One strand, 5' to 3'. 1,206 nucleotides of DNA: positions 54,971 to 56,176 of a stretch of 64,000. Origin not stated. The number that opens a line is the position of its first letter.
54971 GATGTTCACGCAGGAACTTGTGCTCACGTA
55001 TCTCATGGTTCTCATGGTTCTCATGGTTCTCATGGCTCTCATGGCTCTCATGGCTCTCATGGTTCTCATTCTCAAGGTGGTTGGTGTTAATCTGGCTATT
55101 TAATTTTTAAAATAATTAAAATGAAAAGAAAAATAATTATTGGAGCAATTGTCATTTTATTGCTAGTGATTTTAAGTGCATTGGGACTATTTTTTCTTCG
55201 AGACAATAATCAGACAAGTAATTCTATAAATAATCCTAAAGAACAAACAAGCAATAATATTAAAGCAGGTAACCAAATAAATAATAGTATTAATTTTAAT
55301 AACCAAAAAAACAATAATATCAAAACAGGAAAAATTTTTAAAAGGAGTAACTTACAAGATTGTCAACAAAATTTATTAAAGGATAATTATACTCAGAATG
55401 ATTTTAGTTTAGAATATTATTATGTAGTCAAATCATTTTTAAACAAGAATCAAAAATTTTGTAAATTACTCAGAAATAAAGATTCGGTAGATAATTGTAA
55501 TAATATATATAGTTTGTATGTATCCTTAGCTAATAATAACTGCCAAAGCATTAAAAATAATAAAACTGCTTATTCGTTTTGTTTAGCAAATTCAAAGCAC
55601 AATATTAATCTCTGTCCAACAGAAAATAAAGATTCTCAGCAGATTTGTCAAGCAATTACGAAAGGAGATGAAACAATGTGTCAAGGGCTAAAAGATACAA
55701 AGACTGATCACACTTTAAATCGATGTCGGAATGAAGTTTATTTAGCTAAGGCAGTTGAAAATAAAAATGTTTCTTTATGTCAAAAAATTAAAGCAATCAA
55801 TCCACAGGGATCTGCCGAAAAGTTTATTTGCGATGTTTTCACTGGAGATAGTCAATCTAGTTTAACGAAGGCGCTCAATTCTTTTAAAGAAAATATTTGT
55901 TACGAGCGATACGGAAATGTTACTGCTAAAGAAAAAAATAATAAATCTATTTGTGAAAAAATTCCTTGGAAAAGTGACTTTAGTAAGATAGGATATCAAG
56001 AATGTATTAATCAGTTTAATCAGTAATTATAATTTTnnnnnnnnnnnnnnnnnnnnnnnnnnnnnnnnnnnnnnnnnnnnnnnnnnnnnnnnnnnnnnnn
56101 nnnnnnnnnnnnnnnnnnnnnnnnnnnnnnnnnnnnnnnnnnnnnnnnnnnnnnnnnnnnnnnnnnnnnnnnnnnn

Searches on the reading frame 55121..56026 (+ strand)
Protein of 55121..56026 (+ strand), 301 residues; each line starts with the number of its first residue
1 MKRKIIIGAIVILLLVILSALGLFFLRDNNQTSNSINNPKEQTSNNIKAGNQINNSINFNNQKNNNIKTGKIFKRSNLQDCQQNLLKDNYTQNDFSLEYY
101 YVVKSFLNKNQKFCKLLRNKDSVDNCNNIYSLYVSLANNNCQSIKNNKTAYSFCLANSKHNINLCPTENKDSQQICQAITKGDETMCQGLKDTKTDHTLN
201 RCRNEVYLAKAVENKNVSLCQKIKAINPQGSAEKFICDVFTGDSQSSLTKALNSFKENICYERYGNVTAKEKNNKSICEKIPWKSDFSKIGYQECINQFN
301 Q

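Call 6: search_protein_families(library=ncbifam, proteins=[window:55121-56026:+], max_evalue=0.01)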
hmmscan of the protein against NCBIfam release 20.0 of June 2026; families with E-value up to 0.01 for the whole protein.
window:55121-56026:+ (301 aa): 1 family
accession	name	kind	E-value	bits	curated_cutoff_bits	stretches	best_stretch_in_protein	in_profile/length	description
NF004285.1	PRK05696.1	equivalog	0.0061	16.4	179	1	2-48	18-64/171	flagellar basal body-associated protein FliL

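Call 7: search_protein_families(library=pfam, proteins=[window:55121-56026:+], max_evalue=0.01)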
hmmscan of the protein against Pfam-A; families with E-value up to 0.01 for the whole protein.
window:55121-56026:+ (301 aa): 0 families

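Call 43: search_protein_families(library=padloc, proteins=[window:55121-56026:+], max_evalue=0.001)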
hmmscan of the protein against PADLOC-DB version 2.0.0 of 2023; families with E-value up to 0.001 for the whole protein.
window:55121-56026:+ (301 aa): 0 families

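Call 60: find_homologous_proteins(query=window:55121-56023:+, max_evalue=0.001)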
Query window:55121-56023:+ (301 aa): 1 proteins with E <= 0.001 among 902 candidates.
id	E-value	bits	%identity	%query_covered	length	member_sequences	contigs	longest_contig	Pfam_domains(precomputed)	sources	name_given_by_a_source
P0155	1.2e-177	607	92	100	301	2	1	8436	-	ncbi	-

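Call 80: predict_structure(alignment_id=A4)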
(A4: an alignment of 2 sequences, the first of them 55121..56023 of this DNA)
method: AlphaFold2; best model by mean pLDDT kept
length: 301 residues; sequences in the alignment: 2
mean_pLDDT: 45.5   pTM: 0.36
mean pLDDT of the five models: 45.5, 41.9, 39.7, 38.8, 36.5
residues with pLDDT >= 90: 0; 70-90: 21; 50-70: 108; < 50: 172
segments of 3 or more residues with pLDDT < 50: 23-126, 228-230, 242-301
pLDDT, mean of each block of 10 residues (from residue 1): 65 71 43 28 24 23 24 26 30 32 36 41 49 54 59 55 64 67 75 59 62 55 56 51 43 45 35 36 29 29 26
secondary structure, 60 per line:
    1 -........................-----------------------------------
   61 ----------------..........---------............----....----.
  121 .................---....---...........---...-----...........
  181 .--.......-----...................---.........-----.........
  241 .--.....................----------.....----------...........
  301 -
elements in order: H2-25 H77-86 H96-107 H112-115 H120-137 H141-144 H148-158 H170-181 H184-190 H196-214 H218-226 H232-241 H244-264 H275-279 H290-300
